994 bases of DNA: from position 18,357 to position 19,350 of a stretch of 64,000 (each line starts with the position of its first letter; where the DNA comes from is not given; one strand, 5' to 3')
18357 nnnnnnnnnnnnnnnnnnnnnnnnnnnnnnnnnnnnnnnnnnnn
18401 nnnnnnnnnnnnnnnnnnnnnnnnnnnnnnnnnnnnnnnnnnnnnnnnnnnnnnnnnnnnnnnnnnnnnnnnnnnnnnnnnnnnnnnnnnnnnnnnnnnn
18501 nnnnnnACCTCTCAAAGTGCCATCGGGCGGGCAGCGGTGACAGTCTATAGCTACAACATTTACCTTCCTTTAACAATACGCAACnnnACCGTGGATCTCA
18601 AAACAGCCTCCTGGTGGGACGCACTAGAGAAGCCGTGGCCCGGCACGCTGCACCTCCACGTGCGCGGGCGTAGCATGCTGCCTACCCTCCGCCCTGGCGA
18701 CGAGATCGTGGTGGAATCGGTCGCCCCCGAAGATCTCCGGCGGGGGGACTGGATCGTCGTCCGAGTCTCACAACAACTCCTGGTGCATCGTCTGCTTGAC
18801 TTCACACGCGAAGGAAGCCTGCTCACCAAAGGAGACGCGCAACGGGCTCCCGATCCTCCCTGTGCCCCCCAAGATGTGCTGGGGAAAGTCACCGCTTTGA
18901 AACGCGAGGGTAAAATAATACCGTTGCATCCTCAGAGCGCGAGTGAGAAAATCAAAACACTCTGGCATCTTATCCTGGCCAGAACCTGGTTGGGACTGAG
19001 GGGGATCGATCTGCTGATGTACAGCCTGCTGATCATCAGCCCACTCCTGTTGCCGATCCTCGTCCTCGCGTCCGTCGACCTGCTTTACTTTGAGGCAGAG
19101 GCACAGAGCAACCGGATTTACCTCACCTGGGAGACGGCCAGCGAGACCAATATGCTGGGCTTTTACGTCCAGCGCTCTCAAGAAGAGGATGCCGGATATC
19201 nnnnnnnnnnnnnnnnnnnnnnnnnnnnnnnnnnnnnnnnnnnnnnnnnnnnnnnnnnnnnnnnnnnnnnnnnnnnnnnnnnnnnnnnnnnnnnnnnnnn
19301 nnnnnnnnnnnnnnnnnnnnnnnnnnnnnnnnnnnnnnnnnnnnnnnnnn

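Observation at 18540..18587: Shared extreme C-terminal tail [YF]-LPL-x-x-R-x on two large secreted proteins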

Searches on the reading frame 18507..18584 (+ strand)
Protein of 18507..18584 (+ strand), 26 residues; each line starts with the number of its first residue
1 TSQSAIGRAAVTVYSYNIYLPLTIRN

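Call 28: search_protein_families(library=ncbifam, proteins=[window:18519-18584:+], max_evalue=10)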
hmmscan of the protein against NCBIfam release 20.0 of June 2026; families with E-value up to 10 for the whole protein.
seq(22 aa): 0 families

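Call 35: search_protein_families(library=ncbifam, proteins=[window:18507-18584:+], max_evalue=1)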
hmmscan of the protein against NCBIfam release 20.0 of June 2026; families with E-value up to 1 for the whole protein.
seq(26 aa): 0 families

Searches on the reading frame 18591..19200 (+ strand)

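Call 76: find_related_loci(query=A5, collection=metagenome_contigs, flank=8000)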
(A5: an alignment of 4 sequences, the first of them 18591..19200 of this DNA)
Query A5 (203 aa) in metagenome_contigs; peptide patterns used: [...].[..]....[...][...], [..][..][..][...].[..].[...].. (x = any residue, [..] = any of these).
392 stretches matched a pattern; 124 encode a relative of the query (tblastn E <= 1e-3); the best 80 are kept; 80 distinct loci.
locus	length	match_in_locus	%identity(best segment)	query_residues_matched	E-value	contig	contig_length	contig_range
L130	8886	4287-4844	49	7-196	1e-54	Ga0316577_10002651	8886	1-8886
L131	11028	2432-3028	48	1-203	3e-51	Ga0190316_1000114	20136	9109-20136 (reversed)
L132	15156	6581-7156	44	1-196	3e-51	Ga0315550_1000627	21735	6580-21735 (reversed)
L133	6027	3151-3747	48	1-203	3e-51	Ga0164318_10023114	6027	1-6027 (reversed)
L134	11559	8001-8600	47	3-203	1e-48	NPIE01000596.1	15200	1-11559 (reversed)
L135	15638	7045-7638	47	8-203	6e-48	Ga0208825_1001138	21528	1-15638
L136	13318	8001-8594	47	8-203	6e-48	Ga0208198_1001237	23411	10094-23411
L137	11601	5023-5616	46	8-203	5e-47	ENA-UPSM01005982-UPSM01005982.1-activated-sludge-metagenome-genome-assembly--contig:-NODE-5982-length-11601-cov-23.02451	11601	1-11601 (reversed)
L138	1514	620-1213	47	8-203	1e-47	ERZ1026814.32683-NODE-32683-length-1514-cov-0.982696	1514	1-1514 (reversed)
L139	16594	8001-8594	46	8-203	3e-46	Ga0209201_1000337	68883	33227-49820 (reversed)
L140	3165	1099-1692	42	1-203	5e-45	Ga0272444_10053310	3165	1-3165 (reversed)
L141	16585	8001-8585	42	8-203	5e-39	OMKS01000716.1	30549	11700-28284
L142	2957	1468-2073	43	1-203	1e-37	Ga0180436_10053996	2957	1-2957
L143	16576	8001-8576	39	8-203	1e-36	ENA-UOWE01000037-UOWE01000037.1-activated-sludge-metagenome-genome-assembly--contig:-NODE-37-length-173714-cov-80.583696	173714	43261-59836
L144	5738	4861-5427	39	8-201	6e-35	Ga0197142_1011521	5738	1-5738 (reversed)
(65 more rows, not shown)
